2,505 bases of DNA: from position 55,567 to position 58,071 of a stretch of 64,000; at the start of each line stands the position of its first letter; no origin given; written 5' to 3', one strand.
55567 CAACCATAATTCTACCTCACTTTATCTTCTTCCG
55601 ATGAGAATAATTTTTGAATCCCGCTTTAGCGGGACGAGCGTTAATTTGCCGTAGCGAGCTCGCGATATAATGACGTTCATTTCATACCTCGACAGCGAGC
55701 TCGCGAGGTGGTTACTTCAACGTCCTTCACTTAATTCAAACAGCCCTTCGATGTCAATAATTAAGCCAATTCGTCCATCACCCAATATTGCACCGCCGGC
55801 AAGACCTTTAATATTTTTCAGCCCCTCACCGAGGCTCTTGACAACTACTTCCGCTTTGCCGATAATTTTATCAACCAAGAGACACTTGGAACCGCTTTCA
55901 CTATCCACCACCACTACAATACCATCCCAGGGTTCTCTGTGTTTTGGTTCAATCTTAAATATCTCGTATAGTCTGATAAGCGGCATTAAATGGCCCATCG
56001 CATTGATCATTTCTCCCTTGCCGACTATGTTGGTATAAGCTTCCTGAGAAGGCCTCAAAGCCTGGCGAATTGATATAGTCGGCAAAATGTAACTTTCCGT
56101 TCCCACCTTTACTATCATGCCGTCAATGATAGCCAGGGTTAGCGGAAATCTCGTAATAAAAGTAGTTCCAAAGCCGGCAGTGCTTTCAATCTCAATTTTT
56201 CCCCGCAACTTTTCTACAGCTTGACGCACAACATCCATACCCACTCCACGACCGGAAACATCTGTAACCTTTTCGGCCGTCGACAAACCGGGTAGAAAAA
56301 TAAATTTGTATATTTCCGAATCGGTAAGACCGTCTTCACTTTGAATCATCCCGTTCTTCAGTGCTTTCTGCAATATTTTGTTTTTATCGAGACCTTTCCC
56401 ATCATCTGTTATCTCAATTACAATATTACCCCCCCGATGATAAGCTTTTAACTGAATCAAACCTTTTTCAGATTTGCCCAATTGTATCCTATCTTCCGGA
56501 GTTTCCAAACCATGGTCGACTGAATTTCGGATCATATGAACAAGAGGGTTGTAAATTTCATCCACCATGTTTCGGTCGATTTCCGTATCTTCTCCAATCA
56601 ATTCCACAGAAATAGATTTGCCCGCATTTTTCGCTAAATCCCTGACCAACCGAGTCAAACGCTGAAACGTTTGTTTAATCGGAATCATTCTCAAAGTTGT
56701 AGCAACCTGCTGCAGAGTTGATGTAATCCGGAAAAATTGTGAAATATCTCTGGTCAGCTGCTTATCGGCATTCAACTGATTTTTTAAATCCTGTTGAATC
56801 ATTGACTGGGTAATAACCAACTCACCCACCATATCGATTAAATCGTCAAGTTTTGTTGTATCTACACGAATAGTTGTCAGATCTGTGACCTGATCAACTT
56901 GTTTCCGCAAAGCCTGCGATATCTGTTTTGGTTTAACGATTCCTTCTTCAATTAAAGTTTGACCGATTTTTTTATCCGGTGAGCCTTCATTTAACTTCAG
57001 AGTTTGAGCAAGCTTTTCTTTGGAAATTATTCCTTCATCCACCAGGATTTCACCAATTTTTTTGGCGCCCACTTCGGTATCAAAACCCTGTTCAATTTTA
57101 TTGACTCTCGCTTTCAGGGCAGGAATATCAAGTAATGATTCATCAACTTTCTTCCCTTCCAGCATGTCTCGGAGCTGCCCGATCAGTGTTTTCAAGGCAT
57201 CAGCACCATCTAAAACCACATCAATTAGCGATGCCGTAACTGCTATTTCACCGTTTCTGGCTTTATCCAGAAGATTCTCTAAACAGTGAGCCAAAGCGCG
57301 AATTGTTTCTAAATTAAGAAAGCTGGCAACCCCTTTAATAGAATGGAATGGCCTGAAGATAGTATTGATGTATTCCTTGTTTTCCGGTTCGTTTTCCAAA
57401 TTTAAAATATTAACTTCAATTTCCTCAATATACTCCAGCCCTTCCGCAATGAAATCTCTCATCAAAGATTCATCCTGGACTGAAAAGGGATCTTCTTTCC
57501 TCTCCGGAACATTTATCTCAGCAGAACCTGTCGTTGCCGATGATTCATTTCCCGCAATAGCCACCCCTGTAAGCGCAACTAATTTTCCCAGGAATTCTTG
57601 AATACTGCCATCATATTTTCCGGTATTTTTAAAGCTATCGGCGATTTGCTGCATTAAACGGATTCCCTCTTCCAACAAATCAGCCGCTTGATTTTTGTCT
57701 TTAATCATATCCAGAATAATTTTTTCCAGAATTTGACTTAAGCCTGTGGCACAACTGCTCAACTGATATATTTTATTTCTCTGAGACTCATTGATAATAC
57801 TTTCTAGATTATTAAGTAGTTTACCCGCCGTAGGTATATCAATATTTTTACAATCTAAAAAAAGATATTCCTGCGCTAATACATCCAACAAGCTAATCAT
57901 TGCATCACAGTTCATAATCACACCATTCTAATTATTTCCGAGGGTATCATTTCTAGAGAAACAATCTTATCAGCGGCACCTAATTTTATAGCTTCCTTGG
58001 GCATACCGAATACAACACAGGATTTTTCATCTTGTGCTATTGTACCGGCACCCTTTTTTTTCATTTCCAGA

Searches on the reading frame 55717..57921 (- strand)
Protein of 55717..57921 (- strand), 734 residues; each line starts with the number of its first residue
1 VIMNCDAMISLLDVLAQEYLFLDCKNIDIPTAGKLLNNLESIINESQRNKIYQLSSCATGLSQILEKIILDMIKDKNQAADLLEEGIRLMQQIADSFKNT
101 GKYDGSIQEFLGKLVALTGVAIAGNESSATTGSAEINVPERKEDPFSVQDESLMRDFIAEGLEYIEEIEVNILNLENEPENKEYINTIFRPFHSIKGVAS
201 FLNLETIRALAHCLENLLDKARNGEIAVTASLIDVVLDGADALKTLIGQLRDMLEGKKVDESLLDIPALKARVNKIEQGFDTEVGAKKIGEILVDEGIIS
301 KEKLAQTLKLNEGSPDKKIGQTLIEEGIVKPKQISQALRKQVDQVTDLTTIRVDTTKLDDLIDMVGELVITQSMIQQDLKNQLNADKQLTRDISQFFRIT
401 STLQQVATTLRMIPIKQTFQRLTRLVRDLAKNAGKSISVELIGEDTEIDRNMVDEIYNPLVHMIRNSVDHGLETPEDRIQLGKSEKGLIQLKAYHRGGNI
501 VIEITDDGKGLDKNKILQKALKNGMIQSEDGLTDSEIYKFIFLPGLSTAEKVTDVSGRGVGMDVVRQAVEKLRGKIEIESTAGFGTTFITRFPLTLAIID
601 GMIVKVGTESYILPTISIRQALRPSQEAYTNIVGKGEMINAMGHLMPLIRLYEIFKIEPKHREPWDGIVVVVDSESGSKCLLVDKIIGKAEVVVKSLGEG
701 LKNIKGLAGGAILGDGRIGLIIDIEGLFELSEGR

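Call 14: search_protein_families(library=ncbifam, proteins=[window:55717-57921:-], max_evalue=0.00001)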
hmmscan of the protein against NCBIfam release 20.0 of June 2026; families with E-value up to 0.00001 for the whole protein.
window:55717-57921:- (734 aa): 7 families
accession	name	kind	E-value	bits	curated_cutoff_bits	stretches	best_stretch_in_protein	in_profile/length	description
NF007835.0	PRK10547.1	equivalog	5.9e-131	438.2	793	2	314-731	245-660/670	chemotaxis protein CheA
NF041336.1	CheA_Halo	equivalog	2e-115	387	950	2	339-726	282-665/666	chemotaxis protein CheA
NF053729.1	c-di-GMP_motif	domain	1.5e-12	47.1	38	1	288-341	1-53/53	cyclic di-GMP-binding domain-containing protein, MshE-related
NF008298.1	PRK11086.1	subfamily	6.7e-10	38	520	1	537-594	473-525/529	DcuS/MalK family sensor histidine kinase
NF047874.1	MASE3_PAS_HK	subfamily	9.5e-08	31.3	560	0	555-597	586-628/655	MASE3 domain-containing sensor histidine kinase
NF008411.1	PRK11234.1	equivalog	3.7e-06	25.6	1170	1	286-355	481-549/723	cyclic di-3',5'-guanylate-activated glycosyltransferase NfrB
TIGR02966.1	phoR_proteo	equivalog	4.9e-06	25.8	334.2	0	553-592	294-333/333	phosphate regulon sensor histidine kinase PhoR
